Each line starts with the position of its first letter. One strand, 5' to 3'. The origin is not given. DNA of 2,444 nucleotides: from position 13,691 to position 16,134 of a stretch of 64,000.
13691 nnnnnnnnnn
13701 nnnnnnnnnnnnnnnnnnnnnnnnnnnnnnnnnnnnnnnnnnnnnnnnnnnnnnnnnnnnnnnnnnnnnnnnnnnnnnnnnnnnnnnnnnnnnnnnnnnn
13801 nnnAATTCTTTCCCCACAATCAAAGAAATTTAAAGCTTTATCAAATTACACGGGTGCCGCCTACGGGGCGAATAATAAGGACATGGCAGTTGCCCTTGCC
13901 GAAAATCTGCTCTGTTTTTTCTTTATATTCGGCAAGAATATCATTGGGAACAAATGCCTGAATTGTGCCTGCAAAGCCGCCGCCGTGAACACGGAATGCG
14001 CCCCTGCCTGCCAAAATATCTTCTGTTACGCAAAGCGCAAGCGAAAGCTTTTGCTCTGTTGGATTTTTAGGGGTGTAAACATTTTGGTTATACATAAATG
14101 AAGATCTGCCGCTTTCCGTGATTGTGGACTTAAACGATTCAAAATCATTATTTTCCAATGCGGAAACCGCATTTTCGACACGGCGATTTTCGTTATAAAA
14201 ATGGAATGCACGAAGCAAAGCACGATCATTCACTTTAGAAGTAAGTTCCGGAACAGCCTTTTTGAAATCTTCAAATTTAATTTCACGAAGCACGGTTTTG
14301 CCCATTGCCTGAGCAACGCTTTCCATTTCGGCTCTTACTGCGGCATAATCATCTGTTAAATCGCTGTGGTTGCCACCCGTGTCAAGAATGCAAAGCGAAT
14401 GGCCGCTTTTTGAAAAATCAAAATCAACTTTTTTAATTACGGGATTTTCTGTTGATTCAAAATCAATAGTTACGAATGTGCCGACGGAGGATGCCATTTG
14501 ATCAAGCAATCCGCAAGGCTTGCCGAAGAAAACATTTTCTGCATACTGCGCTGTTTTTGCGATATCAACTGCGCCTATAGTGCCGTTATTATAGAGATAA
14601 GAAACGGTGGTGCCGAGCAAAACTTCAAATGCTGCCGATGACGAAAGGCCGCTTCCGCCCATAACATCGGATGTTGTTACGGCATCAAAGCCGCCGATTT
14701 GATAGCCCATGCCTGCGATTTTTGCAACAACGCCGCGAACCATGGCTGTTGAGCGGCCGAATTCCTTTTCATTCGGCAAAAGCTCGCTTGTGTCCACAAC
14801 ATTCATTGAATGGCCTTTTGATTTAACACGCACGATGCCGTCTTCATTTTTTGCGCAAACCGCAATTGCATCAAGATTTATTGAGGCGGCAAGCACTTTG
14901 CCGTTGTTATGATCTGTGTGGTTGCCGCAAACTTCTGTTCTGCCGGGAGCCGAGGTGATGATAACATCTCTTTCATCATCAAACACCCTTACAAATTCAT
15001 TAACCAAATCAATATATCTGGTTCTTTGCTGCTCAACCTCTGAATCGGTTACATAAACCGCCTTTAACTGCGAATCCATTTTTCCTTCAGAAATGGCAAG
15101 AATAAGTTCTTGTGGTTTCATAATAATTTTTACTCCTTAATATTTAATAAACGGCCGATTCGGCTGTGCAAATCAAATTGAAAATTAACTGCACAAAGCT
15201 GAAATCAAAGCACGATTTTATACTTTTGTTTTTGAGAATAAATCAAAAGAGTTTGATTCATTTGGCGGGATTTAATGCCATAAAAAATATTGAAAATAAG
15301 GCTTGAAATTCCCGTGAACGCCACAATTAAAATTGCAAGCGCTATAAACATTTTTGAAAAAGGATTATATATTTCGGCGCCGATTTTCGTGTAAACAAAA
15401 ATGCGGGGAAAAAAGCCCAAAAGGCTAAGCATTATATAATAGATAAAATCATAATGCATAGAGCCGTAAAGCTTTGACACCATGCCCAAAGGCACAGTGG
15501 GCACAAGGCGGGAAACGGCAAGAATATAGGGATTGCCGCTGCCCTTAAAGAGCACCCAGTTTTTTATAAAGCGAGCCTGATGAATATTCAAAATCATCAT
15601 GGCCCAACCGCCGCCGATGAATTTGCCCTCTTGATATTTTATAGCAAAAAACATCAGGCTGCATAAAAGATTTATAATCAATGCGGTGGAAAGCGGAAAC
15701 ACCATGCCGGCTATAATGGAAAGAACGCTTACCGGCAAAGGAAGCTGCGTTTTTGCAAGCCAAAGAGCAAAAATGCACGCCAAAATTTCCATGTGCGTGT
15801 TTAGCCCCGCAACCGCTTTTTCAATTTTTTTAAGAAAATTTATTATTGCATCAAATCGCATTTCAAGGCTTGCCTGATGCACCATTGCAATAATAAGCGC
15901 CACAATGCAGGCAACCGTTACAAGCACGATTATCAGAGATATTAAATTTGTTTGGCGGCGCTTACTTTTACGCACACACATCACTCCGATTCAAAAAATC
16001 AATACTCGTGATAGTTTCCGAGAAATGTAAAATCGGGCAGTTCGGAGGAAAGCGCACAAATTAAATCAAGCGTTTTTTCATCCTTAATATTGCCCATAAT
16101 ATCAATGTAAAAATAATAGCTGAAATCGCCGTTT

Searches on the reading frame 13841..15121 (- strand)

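Call 26: search_protein_families(library=pfam, proteins=[window:13841-15121:-], max_evalue=0.0001)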
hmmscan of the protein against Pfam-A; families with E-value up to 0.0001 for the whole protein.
window:13841-15121:- (426 aa): 2 families
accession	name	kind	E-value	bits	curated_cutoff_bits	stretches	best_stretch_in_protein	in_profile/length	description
PF10509.15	GalKase_gal_bdg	-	5.6e-17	61.5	23.1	1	42-91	2-49/49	Galactokinase galactose-binding signature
PF00288.32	GHMP_kinases_N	-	1.9e-11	44.5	22.3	1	138-214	14-86/87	GHMP kinases N terminal domain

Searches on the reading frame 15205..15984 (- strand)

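Call 26: search_protein_families(library=pfam, proteins=[window:15205-15984:-], max_evalue=0.0001)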
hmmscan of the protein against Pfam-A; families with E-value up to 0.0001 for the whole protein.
window:15205-15984:- (259 aa): 1 family
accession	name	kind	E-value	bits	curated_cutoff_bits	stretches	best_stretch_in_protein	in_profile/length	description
PF09335.16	VTT_dom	-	8.7e-08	33.1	33.9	1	83-203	1-122/123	VTT domain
